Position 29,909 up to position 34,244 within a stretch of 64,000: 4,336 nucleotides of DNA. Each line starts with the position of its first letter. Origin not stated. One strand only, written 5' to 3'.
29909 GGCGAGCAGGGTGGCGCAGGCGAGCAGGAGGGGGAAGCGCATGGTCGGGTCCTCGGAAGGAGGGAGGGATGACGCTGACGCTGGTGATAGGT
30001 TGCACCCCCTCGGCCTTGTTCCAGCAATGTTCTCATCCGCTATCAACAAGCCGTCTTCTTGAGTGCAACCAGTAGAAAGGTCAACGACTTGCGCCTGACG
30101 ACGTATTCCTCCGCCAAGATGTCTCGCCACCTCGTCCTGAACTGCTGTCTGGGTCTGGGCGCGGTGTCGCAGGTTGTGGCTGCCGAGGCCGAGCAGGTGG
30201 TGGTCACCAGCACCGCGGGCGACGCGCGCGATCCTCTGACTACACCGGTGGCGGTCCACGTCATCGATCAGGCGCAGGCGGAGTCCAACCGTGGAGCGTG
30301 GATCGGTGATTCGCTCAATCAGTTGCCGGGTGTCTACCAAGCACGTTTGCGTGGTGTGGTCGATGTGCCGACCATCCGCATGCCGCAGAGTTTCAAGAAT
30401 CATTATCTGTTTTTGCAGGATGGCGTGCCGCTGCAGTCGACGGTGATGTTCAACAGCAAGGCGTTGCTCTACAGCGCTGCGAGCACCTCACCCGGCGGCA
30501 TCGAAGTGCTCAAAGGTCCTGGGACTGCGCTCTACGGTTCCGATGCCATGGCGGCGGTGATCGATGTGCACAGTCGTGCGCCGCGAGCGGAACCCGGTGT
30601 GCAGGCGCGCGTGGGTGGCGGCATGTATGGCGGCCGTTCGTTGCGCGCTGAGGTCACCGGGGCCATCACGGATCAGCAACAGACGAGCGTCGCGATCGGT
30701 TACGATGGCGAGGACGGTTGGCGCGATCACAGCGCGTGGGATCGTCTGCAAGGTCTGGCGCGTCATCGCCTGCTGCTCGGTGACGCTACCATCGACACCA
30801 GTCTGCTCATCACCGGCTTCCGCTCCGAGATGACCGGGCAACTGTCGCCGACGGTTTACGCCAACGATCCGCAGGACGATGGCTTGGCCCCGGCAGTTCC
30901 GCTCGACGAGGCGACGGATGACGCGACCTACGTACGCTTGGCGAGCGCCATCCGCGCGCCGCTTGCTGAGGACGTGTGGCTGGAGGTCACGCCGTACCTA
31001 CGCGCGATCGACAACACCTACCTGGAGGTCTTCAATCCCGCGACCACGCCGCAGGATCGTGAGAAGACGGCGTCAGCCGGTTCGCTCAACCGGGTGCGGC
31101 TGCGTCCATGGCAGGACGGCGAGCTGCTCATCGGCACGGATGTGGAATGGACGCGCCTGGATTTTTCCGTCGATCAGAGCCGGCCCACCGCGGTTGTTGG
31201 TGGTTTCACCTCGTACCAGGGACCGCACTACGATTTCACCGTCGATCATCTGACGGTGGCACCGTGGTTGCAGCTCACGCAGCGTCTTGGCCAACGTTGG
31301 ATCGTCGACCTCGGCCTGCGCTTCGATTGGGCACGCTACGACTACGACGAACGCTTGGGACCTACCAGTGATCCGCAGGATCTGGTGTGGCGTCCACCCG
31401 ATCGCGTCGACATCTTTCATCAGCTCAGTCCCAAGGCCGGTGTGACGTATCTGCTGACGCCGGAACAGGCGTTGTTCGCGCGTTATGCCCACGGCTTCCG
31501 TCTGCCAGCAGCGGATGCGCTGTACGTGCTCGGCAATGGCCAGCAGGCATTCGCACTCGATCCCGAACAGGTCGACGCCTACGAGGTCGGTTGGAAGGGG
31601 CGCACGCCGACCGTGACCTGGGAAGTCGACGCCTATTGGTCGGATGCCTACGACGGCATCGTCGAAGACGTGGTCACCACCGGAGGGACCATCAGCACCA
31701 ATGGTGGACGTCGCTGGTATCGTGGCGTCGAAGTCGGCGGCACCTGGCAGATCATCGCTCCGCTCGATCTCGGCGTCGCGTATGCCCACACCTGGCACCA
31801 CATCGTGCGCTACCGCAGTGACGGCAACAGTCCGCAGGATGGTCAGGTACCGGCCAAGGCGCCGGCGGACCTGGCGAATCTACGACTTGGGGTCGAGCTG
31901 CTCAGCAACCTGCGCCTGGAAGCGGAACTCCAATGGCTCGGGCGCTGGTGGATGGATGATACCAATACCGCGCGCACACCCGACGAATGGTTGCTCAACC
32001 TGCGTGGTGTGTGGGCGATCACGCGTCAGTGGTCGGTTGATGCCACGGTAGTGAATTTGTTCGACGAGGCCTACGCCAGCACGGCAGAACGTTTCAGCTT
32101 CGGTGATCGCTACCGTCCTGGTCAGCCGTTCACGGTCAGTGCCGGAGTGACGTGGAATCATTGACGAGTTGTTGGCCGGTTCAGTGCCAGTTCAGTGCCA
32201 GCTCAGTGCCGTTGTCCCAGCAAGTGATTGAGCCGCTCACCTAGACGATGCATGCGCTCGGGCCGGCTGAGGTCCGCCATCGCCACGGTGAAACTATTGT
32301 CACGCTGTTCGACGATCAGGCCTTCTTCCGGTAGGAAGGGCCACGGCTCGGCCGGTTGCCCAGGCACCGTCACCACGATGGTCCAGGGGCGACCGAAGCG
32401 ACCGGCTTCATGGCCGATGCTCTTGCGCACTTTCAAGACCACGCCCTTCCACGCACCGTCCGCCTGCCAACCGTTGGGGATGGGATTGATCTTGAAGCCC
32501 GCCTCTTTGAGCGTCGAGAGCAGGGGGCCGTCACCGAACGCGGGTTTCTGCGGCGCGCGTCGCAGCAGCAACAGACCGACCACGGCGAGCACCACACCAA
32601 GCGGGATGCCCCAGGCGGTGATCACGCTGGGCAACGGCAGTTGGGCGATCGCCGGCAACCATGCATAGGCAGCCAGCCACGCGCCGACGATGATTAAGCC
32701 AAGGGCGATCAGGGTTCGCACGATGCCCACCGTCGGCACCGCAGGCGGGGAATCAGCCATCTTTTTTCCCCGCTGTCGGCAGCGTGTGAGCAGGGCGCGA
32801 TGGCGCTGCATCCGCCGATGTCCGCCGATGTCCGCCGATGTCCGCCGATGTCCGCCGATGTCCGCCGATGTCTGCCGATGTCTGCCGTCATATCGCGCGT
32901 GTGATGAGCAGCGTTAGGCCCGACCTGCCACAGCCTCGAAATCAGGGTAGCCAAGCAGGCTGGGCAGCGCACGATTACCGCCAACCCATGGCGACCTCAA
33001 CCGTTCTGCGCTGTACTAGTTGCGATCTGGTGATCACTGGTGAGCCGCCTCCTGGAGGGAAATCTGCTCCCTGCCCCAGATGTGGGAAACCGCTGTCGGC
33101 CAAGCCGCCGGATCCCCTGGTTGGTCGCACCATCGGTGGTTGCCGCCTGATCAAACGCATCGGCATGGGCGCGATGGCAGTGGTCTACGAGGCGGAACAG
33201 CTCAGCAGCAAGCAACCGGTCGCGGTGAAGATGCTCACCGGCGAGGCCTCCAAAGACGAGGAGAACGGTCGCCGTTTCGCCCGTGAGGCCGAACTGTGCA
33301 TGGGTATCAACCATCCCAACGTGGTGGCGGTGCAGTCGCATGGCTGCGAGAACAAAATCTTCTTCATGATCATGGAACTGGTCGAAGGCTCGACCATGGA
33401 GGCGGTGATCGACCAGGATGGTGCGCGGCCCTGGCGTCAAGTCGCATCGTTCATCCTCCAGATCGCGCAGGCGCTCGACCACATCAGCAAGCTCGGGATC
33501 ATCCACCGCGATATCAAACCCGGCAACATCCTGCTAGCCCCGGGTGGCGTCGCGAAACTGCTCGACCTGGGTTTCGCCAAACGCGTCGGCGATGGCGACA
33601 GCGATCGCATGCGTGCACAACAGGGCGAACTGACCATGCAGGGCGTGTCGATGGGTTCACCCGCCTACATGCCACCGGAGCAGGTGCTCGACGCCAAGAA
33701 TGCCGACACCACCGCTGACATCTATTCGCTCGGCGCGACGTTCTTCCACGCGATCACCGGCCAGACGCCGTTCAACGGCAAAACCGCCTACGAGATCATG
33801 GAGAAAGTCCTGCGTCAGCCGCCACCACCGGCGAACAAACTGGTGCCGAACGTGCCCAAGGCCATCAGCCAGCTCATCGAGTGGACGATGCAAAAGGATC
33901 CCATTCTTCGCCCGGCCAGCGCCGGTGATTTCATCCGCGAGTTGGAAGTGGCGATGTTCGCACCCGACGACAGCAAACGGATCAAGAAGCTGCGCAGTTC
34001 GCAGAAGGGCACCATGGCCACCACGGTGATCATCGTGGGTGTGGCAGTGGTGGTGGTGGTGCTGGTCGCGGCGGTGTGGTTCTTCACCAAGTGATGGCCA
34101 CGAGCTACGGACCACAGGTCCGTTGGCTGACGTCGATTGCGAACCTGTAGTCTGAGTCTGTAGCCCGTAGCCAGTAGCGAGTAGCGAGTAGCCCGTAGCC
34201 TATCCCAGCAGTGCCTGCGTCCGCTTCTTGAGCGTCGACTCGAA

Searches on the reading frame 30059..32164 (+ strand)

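Call 71: search_protein_families(library=pfam, proteins=[window:30059-32164:+], max_evalue=0.00001)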
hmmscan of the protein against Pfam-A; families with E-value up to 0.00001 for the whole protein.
window:30059-32164:+ (701 aa): 2 families
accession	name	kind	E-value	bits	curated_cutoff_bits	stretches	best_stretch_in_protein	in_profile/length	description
PF00593.30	TonB_dep_Rec_b-barrel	-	1.7e-38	134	27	1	327-667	104-436/436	TonB dependent receptor-like, beta-barrel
PF07715.20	Plug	-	1.1e-12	48.9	23.9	1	60-167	3-107/107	TonB-dependent Receptor Plug Domain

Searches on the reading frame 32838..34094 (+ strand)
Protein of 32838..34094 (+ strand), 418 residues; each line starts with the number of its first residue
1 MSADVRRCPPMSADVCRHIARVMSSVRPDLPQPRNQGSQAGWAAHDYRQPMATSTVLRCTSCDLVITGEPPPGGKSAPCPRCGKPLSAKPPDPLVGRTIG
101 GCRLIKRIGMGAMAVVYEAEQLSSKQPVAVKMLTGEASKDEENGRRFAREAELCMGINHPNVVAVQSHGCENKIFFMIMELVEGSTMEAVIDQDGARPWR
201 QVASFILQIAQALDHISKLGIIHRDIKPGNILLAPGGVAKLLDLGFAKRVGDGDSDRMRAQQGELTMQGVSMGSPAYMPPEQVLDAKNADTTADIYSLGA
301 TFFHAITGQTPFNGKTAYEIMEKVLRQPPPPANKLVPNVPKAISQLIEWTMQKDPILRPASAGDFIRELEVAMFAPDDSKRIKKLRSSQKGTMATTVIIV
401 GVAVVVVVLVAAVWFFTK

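Call 71: search_protein_families(library=pfam, proteins=[window:32838-34094:+], max_evalue=0.00001)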
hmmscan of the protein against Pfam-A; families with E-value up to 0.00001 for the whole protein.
window:32838-34094:+ (418 aa): 2 families
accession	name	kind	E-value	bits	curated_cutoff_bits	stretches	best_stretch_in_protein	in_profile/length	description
PF00069.31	Pkinase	-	9.4e-48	163.3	31.7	1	104-360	3-253/263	Protein kinase domain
PF07714.23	PK_Tyr_Ser-Thr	-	4.4e-34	118.4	23.1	1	104-360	3-250/258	Protein tyrosine and serine/threonine kinase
